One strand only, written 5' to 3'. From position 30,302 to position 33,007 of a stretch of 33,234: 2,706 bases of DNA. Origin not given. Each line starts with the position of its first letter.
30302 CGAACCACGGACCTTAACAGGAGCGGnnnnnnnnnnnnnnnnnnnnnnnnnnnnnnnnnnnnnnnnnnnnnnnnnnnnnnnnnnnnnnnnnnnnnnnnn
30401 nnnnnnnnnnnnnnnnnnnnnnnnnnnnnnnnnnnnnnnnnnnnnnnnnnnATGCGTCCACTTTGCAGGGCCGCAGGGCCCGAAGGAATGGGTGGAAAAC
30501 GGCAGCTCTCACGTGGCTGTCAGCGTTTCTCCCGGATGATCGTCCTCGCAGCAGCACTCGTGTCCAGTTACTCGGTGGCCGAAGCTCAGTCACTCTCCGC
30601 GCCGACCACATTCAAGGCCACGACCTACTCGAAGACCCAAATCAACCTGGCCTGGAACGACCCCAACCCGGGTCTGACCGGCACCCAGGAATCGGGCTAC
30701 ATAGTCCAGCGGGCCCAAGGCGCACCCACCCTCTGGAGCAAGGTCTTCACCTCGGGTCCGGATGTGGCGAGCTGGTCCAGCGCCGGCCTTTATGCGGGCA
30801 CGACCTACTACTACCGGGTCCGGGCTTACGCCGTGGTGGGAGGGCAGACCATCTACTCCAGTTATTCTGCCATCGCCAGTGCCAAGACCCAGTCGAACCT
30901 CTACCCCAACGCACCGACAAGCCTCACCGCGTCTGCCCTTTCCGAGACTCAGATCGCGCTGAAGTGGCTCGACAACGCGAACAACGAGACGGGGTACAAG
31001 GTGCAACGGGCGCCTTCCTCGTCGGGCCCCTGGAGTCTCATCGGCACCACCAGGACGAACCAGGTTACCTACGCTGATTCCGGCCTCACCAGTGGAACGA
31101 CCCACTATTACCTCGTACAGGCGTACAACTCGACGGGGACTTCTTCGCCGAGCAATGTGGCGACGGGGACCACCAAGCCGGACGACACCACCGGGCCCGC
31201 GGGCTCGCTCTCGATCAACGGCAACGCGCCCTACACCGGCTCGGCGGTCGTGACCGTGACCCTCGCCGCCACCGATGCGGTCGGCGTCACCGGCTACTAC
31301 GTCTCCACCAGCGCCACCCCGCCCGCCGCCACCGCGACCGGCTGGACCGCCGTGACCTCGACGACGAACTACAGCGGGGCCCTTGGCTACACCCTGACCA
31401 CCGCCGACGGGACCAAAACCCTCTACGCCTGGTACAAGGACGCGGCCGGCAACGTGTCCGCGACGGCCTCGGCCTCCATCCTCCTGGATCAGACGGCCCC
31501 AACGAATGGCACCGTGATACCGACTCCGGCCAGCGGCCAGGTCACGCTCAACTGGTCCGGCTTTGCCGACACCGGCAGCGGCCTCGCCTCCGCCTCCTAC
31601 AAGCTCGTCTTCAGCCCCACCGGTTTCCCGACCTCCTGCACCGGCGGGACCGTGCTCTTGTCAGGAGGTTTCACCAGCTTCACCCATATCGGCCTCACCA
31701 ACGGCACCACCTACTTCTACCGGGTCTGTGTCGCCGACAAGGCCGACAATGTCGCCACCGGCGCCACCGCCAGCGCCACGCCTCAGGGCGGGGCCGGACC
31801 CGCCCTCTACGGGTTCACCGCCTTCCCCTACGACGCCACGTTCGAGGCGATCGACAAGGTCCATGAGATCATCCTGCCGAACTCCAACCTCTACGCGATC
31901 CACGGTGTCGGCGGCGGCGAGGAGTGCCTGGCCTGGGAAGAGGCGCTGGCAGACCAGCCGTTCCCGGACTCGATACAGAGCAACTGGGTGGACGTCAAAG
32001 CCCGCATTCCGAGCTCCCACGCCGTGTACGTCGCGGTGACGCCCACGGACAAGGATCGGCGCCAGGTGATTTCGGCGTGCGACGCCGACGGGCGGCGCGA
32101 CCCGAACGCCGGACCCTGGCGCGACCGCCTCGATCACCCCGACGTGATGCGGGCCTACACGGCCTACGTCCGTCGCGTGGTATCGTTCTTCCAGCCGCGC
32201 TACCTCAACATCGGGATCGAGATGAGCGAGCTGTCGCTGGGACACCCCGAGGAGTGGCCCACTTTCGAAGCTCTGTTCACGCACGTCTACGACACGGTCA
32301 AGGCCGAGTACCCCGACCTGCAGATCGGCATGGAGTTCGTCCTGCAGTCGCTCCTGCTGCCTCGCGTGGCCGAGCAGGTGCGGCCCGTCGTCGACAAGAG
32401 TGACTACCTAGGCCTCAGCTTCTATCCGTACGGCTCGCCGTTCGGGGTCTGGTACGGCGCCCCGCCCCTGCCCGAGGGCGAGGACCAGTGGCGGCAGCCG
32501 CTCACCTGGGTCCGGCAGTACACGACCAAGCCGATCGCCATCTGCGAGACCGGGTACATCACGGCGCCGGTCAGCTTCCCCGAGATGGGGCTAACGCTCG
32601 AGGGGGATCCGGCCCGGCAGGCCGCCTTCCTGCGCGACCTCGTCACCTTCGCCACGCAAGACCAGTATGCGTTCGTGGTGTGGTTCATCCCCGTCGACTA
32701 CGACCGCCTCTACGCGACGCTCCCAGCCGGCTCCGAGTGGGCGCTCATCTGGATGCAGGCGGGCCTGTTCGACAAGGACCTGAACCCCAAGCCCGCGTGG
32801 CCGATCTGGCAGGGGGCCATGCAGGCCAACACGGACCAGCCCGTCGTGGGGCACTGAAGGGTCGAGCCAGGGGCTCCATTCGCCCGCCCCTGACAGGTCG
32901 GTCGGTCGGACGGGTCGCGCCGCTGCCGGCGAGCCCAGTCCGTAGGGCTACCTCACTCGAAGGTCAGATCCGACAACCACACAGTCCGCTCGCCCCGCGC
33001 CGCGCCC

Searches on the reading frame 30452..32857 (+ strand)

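Call 9: search_protein_families(library=pfam, proteins=[window:30452-32857:+], max_evalue=0.001)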
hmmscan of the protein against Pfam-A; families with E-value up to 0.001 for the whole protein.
window:30452-32857:+ (801 aa): 3 families
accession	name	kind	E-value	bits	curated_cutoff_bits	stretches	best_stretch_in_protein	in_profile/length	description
PF00041.27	fn3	-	1.1e-16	61.2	25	2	154-239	2-83/84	Fibronectin type III domain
PF25788.1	Ig_Rha78A_N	-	0.00018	22.1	27.4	0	199-238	58-98/105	Rha78A-like, N-terminal immunoglobulin domain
PF16655.11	PhoD_N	-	0.001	20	30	0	110-126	63-79/90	PhoD-like phosphatase, N-terminal domain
